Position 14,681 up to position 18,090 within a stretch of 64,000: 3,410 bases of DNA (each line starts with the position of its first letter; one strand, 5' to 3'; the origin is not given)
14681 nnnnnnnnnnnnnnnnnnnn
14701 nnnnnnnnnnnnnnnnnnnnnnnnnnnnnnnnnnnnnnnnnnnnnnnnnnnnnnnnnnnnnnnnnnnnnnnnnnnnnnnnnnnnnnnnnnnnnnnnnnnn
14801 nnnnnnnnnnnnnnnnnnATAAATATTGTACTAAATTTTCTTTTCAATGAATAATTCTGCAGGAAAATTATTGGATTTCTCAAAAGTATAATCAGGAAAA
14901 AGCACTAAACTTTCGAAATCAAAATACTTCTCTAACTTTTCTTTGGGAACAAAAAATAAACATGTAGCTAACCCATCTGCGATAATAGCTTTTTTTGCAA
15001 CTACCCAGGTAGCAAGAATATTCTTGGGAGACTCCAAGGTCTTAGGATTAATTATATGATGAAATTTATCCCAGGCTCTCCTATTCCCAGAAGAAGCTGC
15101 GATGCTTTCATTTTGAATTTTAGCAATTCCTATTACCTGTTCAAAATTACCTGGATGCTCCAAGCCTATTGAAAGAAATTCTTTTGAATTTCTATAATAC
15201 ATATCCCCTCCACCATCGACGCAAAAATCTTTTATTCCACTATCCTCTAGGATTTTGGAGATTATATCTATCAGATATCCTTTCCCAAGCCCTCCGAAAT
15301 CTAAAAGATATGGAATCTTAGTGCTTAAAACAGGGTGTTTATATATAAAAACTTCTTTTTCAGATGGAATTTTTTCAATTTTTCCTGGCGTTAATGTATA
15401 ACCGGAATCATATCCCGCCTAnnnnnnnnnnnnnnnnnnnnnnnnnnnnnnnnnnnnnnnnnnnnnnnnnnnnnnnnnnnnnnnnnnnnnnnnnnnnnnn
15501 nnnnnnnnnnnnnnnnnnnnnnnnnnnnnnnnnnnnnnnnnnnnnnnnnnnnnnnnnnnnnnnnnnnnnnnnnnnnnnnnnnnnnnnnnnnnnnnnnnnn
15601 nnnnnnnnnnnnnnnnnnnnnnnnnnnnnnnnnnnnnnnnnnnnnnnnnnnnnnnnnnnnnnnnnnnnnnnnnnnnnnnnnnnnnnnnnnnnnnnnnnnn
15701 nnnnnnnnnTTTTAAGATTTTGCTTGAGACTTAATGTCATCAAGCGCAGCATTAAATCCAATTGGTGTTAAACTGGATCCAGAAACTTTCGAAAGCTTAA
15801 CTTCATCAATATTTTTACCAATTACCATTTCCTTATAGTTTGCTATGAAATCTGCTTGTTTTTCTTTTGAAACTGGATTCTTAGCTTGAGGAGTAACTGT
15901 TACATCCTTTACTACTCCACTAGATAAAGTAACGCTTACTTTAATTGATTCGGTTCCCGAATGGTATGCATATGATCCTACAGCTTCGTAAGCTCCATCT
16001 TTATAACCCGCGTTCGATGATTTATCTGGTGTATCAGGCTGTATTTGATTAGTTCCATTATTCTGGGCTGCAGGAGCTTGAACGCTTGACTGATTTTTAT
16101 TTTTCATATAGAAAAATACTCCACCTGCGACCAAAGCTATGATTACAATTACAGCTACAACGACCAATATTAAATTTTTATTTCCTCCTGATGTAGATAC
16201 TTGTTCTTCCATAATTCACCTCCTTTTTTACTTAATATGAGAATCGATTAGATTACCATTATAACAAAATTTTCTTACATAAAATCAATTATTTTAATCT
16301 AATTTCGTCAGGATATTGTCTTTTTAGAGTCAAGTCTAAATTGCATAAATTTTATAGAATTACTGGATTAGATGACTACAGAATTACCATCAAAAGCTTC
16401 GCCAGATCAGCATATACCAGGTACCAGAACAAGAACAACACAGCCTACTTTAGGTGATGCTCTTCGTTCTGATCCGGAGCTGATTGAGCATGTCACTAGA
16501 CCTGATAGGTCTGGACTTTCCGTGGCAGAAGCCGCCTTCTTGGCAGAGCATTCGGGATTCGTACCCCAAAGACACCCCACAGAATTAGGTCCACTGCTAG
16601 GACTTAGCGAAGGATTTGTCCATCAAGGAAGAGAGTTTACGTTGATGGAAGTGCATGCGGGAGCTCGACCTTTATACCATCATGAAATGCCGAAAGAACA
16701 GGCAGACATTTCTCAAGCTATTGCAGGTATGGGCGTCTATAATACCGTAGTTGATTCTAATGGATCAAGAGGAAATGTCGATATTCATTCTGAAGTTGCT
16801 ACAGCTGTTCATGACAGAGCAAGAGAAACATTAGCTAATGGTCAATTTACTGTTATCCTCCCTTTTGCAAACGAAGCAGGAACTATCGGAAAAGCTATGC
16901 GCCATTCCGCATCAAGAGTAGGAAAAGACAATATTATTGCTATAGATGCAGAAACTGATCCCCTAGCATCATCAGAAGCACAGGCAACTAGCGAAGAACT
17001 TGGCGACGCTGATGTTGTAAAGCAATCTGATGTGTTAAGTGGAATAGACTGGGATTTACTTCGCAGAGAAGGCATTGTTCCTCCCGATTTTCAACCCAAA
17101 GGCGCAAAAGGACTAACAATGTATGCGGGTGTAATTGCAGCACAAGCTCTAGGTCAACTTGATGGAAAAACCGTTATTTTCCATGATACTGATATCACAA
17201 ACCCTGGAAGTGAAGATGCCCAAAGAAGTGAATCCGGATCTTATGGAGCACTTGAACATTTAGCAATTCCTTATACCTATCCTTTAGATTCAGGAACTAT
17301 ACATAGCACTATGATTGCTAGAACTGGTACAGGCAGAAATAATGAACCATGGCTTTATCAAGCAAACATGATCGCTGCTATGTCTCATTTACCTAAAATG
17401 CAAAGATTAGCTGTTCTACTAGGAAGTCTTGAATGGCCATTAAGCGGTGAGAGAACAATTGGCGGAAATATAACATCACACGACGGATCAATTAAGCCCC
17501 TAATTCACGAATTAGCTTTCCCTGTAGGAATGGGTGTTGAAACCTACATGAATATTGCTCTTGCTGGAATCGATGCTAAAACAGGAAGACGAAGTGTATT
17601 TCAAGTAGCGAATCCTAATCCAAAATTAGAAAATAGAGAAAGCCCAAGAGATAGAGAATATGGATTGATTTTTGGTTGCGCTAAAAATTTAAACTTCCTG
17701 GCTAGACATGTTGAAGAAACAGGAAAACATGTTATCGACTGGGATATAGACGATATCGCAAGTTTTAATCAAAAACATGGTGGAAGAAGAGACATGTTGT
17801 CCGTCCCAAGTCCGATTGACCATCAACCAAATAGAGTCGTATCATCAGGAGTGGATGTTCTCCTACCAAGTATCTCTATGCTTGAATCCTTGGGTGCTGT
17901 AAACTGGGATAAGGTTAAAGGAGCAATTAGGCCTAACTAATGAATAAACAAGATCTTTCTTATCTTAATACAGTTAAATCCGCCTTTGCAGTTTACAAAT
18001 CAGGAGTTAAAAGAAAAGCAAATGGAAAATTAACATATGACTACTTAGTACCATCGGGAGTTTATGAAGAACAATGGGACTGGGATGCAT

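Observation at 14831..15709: apbE interrupted by a single in-frame amber codon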

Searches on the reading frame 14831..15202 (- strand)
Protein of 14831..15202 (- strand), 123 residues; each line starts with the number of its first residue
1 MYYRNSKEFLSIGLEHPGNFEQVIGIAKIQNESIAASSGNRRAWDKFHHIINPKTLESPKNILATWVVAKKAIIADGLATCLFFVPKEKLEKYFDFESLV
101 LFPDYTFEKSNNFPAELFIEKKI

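Call 24: find_encoding_contigs(protein=window:14831-15202:-, flank=4000, max_places=10)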
Protein window:14831-15202:- (123 aa): 1 contig read that carries it; 1 place shown.
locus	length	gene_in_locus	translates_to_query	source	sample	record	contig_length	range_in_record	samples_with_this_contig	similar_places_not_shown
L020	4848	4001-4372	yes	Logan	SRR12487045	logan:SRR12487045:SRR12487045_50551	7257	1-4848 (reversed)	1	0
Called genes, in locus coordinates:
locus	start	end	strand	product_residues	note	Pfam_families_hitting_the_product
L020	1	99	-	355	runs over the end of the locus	PF03727:Hexokinase_2 (weak)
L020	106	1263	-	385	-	PF01204:Trehalase, PF22422:MGH1-like_GH, PF06202:GDE_C, PF03200:Glyco_hydro_63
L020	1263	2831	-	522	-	-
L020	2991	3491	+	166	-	-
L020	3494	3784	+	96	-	-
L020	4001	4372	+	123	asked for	PF02424:ApbE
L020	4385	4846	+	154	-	?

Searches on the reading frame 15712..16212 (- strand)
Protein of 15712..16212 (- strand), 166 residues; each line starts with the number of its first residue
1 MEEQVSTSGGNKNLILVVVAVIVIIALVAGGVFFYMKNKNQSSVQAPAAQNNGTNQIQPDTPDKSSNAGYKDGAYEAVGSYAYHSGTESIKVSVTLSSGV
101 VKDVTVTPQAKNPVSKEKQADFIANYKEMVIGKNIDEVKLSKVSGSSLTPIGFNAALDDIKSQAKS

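Call 6: search_protein_families(library=pfam, proteins=[window:15712-16212:-], max_evalue=0.01)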
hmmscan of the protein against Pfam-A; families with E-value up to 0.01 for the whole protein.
window:15712-16212:- (166 aa): 0 families

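Call 14: find_encoding_contigs(protein=window:15712-16212:-, flank=6000, max_places=10)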
Protein window:15712-16212:- (166 aa): 1 contig read that carries it; 1 place shown.
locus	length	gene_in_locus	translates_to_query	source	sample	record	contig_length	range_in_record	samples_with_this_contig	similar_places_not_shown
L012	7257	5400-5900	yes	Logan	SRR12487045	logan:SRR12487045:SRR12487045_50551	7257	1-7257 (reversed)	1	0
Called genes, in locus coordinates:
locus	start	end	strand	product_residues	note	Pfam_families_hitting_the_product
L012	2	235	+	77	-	?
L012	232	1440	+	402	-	PF12704:MacB_PCD, PF02687:FtsX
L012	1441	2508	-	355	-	PF03727:Hexokinase_2 (weak)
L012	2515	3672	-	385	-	PF01204:Trehalase, PF22422:MGH1-like_GH, PF06202:GDE_C, PF03200:Glyco_hydro_63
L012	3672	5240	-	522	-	-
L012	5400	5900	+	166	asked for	-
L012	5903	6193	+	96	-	-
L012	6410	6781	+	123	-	PF02424:ApbE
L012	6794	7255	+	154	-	?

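Call 26: search_protein_families(library=pfam, proteins=[window:15712-16212:-], max_evalue=10)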
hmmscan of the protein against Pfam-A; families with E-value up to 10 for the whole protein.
window:15712-16212:- (166 aa): 12 families
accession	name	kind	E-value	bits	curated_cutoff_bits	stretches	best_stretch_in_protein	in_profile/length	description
PF04205.19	FMN_bind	-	0.015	16.4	22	1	89-159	5-74/77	FMN-binding domain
PF09716.15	ETRAMP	-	0.015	15.7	29.1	1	11-40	51-81/81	Malarial early transcribed membrane protein (ETRAMP)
PF10717.14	ODV-E18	-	0.017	15.4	28.1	1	12-50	24-62/87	Occlusion-derived virus envelope protein ODV-E18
PF05984.18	Cytomega_UL20A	-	0.023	15.5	27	1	14-82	6-70/107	Cytomegalovirus UL20A protein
PF22852.1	SoxE_N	-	0.027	14.7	27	1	15-39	8-32/48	Sulfocyanin, N-terminal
PF17329.7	DUF5367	-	0.066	13.9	25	1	14-46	10-42/98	Family of unknown function (DUF5367)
PF17870.6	Insulin_TMD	-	0.07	13.7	33.4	1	14-39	17-42/47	Insulin receptor trans-membrane segment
PF14155.11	DUF4307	-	0.094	13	27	1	13-46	3-37/111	Domain of unknown function (DUF4307)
PF07790.16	Pilin_N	-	0.13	13.6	25.2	1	15-48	10-42/78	Archaeal Type IV pilin, N-terminal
PF12028.13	DUF3515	-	0.14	12.3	27.6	1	17-107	1-93/159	Protein of unknown function (DUF3515)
PF00746.26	Gram_pos_anchor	-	0.23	11.9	20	1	9-41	13-41/43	LPXTG cell wall anchor motif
PF14221.11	DUF4330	-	0.44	11.1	27.6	1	18-50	19-49/167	Domain of unknown function (DUF4330)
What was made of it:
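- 15712..16212 (-): Upstream operon gene: a 166-aa single-pass membrane protein with an FMN-binding-like domain, the presumed flavinylation substrate. Its stop lies 2 nt before the apbE ATG. The match to PF04205 FMN_bind is weak: E=0.015, 16.4 bits, below the cut-off of 22 (call 26).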

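Call 40: search_protein_families(library=ncbifam, proteins=[window:15712-16212:-], max_evalue=0.01)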
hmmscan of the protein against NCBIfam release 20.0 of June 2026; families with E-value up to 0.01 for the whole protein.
window:15712-16212:- (166 aa): 9 families
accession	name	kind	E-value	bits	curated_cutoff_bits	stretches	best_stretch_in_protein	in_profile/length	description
NF006283.1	PRK08455.1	equivalog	3.6e-05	23.5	187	1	4-79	9-84/182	flagellar basal body-associated protein FliL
NF004285.1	PRK05696.1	equivalog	3.8e-05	23.5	179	1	6-53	12-59/171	flagellar basal body-associated protein FliL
NF040528.1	SP_0198_lipo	equivalog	0.00058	19.8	100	1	12-144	1-121/144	SP_0198 family lipoprotein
NF033761.1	gliding_GltJ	equivalog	0.0015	17.7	450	1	9-87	365-446/671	adventurous gliding motility protein GltJ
NF009420.1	PRK12785.1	equivalog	0.0023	17.7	197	1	5-51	11-57/161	flagellar basal body-associated protein FliL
TIGR03593.1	yidC_nterm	equivalog_domain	0.0036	17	58.25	1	11-124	1-117/363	membrane protein insertase YidC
NF005435.1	PRK07021.1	equivalog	0.0044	16.9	131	1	11-51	5-47/157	flagellar basal body-associated protein FliL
TIGR03094.1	sulfo_cyanin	equivalog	0.0064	16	168.4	1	12-67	3-57/195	sulfocyanin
NF003412.0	PRK04778.1-6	equivalog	0.0064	15.5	861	1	15-56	3-43/564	septation ring formation regulator EzrA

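Call 43: find_homologous_proteins(query=window:15715-16212:-, max_evalue=1e-20)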
Query window:15715-16212:- (166 aa): 118 proteins with E <= 1e-20 among 359 candidates.
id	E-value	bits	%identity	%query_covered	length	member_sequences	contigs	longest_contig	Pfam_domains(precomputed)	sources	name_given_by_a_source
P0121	8.5e-97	339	99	100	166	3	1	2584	-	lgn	-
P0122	9.1e-53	196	59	100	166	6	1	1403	-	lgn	-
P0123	9.6e-53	196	61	100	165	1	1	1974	-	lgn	-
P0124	3.5e-52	194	59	99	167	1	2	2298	-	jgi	-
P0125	4.1e-52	194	58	100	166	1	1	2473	-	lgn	-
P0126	4.4e-52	194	59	99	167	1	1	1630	-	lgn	-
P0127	1.1e-51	193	59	99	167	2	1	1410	-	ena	-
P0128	1.4e-51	192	59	100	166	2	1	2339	-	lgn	-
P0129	1.0e-50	189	59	100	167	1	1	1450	-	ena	-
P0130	3.1e-50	188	64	83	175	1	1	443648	-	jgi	-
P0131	5.3e-50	187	58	96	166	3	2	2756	-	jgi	jgi:uncharacterized protein with FMN-binding domain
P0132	7.5e-50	187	58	100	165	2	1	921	-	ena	-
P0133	1.7e-49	185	57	100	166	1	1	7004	-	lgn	-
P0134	2.0e-49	185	58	100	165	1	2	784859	-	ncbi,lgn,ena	-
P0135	7.7e-49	183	60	83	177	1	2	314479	-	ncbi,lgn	-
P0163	3.7e-30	123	64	58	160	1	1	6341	PF04205.20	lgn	-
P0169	9.1e-29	118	43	85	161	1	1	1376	PF04205.20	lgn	-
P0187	3.0e-26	110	44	87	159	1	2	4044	PF04205.20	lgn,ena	-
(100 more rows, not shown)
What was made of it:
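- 15712..16212 (-): JGI names homologues 'uncharacterized protein with FMN-binding domain', and some carry PF04205 (call 43).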

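Call 44: find_encoding_contigs(protein=P0121, flank=5000, max_places=10)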
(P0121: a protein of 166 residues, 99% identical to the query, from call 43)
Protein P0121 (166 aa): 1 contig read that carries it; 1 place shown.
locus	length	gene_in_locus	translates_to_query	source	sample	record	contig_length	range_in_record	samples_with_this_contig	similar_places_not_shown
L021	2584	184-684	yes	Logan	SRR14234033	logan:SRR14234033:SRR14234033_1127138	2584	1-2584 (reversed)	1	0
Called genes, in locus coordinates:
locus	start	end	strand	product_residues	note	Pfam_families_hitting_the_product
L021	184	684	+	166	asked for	-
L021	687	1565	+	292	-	PF02424:ApbE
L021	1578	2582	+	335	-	?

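Call 45: list_cluster_members(proteins=[P0121, P0001])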
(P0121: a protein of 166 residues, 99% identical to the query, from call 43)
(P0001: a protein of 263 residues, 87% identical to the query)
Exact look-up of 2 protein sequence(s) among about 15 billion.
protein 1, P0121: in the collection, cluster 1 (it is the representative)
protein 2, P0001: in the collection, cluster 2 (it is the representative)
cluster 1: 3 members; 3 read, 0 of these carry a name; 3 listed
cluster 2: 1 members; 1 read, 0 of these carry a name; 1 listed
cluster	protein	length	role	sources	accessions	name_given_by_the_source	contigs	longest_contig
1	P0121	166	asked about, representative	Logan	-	-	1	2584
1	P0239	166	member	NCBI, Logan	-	-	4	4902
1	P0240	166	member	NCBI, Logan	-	-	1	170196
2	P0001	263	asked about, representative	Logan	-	-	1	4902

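Call 46: find_encoding_contigs(protein=P0239, flank=6000, max_places=10)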
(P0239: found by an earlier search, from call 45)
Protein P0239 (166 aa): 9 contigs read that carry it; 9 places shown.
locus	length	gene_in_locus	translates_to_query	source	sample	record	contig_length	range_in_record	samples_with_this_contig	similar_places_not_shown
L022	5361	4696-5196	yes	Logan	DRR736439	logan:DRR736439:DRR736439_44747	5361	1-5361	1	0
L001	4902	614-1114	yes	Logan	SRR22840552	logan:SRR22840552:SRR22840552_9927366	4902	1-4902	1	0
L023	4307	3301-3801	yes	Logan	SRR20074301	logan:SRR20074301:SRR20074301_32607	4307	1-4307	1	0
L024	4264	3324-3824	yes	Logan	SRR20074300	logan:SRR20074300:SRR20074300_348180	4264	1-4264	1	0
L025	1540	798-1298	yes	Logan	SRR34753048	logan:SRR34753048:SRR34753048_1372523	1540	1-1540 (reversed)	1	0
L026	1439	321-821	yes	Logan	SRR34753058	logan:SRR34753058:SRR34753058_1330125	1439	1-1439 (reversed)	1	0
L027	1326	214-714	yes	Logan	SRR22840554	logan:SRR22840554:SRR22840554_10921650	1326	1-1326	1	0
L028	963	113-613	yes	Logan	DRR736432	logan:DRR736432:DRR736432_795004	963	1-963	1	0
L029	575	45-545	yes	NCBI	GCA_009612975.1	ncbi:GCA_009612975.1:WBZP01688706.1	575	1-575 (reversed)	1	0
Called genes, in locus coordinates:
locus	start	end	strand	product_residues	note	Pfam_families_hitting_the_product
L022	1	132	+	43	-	?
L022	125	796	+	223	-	PF00005:ABC_tran, PF02463:SMC_N (weak), PF13304:AAA_21 (faint)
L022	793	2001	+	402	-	PF12704:MacB_PCD, PF02687:FtsX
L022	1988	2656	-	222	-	PF00702:Hydrolase, PF13419:HAD_2, PF13242:Hydrolase_like (weak)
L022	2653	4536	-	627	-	PF01636:APH (faint)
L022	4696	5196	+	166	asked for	-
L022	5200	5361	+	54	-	?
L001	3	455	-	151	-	?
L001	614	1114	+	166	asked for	-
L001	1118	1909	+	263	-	PF02424:ApbE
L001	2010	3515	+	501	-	PF00175:NAD_binding_1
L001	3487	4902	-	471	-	?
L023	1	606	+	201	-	?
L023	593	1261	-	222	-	PF00702:Hydrolase, PF13419:HAD_2, PF13242:Hydrolase_like (weak)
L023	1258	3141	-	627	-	PF01636:APH (faint)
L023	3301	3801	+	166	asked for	-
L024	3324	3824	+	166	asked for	-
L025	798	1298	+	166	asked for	-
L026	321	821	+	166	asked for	-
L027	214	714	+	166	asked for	-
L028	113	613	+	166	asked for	-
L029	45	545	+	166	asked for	-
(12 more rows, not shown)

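Call 47: find_encoding_contigs(protein=P0240, flank=6000, max_places=10)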
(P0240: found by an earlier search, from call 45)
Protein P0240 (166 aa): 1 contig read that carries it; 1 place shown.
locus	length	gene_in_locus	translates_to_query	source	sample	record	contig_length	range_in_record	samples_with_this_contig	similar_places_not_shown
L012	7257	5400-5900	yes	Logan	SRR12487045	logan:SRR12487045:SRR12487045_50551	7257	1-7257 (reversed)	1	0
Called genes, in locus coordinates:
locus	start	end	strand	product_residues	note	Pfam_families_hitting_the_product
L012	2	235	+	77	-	?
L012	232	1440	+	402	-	PF12704:MacB_PCD, PF02687:FtsX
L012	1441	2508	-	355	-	PF03727:Hexokinase_2 (weak)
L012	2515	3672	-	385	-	PF01204:Trehalase, PF22422:MGH1-like_GH, PF06202:GDE_C, PF03200:Glyco_hydro_63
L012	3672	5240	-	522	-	-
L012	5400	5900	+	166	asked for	-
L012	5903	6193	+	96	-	-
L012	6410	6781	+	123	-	PF02424:ApbE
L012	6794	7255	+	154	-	?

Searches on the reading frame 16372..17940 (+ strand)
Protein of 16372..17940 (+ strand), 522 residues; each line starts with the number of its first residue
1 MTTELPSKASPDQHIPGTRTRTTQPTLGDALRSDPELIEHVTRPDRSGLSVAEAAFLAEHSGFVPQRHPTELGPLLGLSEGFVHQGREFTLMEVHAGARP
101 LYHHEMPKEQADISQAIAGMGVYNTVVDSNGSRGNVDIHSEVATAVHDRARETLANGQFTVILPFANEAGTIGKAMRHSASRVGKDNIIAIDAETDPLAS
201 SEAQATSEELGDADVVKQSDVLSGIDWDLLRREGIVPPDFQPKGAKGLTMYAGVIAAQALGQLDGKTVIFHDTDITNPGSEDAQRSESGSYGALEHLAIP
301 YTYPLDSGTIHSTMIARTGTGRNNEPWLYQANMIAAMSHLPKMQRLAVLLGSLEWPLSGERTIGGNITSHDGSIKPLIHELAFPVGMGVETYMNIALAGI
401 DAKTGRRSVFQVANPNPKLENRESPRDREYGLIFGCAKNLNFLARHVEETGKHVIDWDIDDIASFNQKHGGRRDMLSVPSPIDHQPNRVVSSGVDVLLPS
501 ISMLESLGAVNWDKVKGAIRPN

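Call 6: search_protein_families(library=pfam, proteins=[window:16372-17940:+], max_evalue=0.01)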
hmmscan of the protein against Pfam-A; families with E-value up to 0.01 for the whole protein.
window:16372-17940:+ (522 aa): 0 families

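Call 26: search_protein_families(library=pfam, proteins=[window:16372-17940:+], max_evalue=10)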
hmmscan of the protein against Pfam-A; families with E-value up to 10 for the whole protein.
window:16372-17940:+ (522 aa): 0 families

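Call 39: search_solved_structures(query=window:16372-17940:+, max_evalue=1)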
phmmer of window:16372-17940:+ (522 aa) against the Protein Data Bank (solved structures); distinct sequences matched with E-value up to 1: 0.

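Call 40: search_protein_families(library=ncbifam, proteins=[window:16372-17940:+], max_evalue=0.01)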
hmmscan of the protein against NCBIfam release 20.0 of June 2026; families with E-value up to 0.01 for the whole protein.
window:16372-17940:+ (522 aa): 1 family
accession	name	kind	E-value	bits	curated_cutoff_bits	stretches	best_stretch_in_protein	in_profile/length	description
NF010496.0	PRK13915.1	equivalog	0.0044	16.1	262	0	155-225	29-98/307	glucosyl-3-phosphoglycerate synthase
